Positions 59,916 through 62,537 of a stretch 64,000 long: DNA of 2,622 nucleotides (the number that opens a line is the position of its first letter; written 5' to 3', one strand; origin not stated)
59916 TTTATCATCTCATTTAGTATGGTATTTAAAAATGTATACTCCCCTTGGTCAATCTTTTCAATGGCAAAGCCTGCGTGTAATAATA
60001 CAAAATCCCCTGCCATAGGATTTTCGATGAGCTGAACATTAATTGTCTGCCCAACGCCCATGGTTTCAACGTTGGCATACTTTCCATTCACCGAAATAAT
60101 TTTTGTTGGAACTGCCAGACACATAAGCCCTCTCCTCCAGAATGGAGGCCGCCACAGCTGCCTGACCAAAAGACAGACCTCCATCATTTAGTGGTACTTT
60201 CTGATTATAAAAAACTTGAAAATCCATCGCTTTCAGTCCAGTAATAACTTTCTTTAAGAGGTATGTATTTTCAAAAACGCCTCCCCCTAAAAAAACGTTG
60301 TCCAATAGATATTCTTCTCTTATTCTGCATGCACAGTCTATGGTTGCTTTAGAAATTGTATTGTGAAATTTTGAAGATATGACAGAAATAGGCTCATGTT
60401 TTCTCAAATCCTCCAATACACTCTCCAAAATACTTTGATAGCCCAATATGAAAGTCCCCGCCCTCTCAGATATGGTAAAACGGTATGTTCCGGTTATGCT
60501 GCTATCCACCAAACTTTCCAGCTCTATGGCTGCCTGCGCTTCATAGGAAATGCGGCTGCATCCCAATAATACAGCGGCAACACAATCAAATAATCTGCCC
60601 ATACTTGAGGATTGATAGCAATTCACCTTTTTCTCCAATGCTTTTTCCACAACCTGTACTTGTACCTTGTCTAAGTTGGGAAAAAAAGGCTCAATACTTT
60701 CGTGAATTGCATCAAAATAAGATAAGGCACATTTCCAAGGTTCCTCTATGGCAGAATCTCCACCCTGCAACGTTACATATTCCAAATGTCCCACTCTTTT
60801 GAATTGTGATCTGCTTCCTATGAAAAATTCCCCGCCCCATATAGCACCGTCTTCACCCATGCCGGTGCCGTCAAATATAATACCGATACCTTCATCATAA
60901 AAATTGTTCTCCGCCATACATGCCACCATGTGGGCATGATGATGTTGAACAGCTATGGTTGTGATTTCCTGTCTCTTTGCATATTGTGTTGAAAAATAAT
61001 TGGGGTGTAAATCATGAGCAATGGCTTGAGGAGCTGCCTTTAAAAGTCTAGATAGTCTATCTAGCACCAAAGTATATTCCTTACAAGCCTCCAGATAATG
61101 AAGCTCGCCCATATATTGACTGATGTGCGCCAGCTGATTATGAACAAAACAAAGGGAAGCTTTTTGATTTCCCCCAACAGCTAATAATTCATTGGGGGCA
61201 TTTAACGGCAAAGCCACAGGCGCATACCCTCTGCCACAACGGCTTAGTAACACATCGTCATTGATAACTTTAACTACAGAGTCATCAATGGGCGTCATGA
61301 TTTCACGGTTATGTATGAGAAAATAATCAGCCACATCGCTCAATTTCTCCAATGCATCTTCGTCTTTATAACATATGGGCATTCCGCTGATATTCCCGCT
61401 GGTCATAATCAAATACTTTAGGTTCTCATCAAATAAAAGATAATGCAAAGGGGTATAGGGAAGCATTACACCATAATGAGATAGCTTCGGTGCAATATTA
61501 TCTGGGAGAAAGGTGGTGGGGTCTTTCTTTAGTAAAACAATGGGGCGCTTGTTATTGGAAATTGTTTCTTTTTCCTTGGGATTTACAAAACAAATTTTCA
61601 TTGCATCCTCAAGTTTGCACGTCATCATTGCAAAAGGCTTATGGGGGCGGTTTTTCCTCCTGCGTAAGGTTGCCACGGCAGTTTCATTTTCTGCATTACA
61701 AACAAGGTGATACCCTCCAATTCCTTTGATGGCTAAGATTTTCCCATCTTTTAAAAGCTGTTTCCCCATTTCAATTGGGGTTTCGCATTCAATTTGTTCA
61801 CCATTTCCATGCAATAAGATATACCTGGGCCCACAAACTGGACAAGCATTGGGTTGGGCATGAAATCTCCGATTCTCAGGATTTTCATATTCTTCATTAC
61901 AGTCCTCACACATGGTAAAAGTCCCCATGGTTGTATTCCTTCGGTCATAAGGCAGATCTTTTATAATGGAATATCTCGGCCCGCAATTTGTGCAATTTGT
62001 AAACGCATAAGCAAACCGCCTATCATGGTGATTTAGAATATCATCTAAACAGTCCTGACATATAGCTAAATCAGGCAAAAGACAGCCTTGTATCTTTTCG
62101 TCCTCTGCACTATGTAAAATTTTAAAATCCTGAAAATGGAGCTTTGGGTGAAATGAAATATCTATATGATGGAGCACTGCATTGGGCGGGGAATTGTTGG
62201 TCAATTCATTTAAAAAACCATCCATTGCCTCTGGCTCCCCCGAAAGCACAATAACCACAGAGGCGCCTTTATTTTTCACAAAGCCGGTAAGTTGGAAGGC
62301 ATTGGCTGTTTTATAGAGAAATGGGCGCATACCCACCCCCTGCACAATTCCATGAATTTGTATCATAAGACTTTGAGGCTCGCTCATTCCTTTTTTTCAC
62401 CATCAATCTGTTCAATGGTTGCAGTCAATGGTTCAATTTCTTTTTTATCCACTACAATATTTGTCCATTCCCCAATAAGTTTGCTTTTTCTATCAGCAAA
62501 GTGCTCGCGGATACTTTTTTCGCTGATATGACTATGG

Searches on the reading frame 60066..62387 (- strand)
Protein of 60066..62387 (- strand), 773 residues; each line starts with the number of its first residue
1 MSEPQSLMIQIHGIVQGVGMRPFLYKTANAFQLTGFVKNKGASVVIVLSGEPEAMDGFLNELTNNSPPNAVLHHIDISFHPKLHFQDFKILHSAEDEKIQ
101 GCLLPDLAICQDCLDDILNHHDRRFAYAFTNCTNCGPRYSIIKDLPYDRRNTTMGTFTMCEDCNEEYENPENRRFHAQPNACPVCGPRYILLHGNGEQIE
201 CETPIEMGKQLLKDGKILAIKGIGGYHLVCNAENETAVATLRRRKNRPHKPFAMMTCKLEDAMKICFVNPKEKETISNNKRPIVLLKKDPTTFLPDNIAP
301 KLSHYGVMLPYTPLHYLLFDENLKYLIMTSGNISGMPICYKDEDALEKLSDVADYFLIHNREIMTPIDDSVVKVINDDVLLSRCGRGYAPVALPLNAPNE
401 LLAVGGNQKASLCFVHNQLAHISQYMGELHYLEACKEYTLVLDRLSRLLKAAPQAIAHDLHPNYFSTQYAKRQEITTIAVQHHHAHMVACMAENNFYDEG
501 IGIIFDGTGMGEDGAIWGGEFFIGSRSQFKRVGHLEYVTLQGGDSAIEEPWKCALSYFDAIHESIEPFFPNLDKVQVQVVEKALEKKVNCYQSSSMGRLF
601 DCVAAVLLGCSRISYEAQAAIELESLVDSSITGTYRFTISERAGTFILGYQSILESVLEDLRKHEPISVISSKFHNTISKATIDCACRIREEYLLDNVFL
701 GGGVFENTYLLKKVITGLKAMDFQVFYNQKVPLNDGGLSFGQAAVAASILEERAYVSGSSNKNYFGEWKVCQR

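Call 69: search_protein_families(library=pfam, proteins=[window:60066-62387:-], max_evalue=0.00001)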
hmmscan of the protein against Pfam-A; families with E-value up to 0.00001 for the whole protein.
window:60066-62387:- (773 aa): 5 families
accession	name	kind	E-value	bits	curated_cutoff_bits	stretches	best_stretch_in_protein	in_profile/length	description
PF22521.2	HypF_C_2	-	2.4e-77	260.4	27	1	502-742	1-241/241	Carbamoyltransferase, Kae1-like Domain, second subdomain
PF01300.24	Sua5_yciO_yrdC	-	2.5e-45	154.6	25.1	1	211-385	2-178/178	Telomere recombination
PF07503.17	zf-HYPF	-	1.1e-32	111.9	23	2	159-191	1-33/34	HypF finger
PF17788.7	HypF_C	-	7.1e-31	107.3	23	1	398-493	3-99/99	HypF Kae1-like domain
PF00708.24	Acylphosphatase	-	4.1e-16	59.5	22.5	1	9-90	3-85/85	Acylphosphatase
